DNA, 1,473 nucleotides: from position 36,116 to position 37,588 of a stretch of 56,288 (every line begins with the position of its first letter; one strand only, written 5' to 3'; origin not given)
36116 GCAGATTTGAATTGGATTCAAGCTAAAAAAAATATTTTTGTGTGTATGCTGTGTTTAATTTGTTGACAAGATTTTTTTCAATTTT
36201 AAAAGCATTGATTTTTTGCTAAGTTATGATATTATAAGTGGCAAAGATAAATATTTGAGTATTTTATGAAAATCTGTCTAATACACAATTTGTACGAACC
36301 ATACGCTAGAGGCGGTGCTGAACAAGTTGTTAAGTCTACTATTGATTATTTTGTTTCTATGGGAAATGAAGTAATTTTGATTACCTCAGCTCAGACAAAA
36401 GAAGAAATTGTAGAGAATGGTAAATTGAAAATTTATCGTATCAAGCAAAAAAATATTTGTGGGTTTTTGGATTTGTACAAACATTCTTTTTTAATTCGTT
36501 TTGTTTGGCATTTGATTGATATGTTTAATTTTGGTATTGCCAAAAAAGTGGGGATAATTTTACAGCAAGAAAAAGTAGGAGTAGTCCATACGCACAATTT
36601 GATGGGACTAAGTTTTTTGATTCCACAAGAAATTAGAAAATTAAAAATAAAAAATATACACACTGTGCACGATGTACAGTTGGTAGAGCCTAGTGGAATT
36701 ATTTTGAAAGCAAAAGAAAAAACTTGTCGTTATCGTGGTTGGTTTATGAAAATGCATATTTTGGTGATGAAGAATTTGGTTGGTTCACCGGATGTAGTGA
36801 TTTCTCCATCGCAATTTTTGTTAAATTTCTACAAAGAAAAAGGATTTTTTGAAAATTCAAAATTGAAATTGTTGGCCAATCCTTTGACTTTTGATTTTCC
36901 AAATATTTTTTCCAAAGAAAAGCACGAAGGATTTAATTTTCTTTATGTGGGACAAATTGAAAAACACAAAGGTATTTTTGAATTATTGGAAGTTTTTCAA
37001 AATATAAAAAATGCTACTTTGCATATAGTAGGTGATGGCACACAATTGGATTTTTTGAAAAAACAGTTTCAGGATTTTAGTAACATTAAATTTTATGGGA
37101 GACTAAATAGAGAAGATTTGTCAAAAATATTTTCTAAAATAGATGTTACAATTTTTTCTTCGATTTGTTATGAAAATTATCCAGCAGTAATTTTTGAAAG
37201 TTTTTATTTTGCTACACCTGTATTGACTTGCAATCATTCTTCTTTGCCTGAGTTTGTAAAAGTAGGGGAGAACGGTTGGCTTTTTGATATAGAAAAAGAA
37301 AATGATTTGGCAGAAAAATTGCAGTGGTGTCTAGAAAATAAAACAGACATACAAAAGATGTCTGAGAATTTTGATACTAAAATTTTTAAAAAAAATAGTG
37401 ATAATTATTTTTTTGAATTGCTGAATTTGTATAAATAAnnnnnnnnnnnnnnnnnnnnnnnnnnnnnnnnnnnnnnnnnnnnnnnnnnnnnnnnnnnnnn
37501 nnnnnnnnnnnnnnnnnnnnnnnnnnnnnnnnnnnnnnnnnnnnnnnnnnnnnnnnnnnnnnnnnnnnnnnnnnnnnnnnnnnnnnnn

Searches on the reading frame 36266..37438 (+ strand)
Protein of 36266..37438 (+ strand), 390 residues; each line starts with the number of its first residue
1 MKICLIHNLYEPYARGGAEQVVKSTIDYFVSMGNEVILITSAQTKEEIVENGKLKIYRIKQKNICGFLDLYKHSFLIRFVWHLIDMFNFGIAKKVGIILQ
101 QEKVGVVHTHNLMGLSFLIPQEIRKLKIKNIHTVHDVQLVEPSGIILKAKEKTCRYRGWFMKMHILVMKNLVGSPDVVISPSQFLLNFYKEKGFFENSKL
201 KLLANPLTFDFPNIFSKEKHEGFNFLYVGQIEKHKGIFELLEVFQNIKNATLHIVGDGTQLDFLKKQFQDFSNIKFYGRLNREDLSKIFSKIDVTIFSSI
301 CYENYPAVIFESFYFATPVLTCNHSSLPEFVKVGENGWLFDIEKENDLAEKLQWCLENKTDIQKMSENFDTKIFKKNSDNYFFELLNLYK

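Call 108: search_protein_families(library=pfam, proteins=[window:36266-37438:+], max_evalue=0.00001)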
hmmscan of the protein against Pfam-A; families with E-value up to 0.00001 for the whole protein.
window:36266-37438:+ (390 aa): 3 families
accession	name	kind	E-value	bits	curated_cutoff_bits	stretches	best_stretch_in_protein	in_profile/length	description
PF00534.26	Glycos_transf_1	-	1.4e-29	103.3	26.4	1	218-368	11-168/172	Glycosyl transferases group 1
PF13692.12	Glyco_trans_1_4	-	4.2e-22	79.4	27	1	224-358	3-142/142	Glycosyl transferases group 1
PF13439.12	Glyco_transf_4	-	1.2e-11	45.4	28.5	1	16-205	2-164/170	Glycosyltransferase Family 4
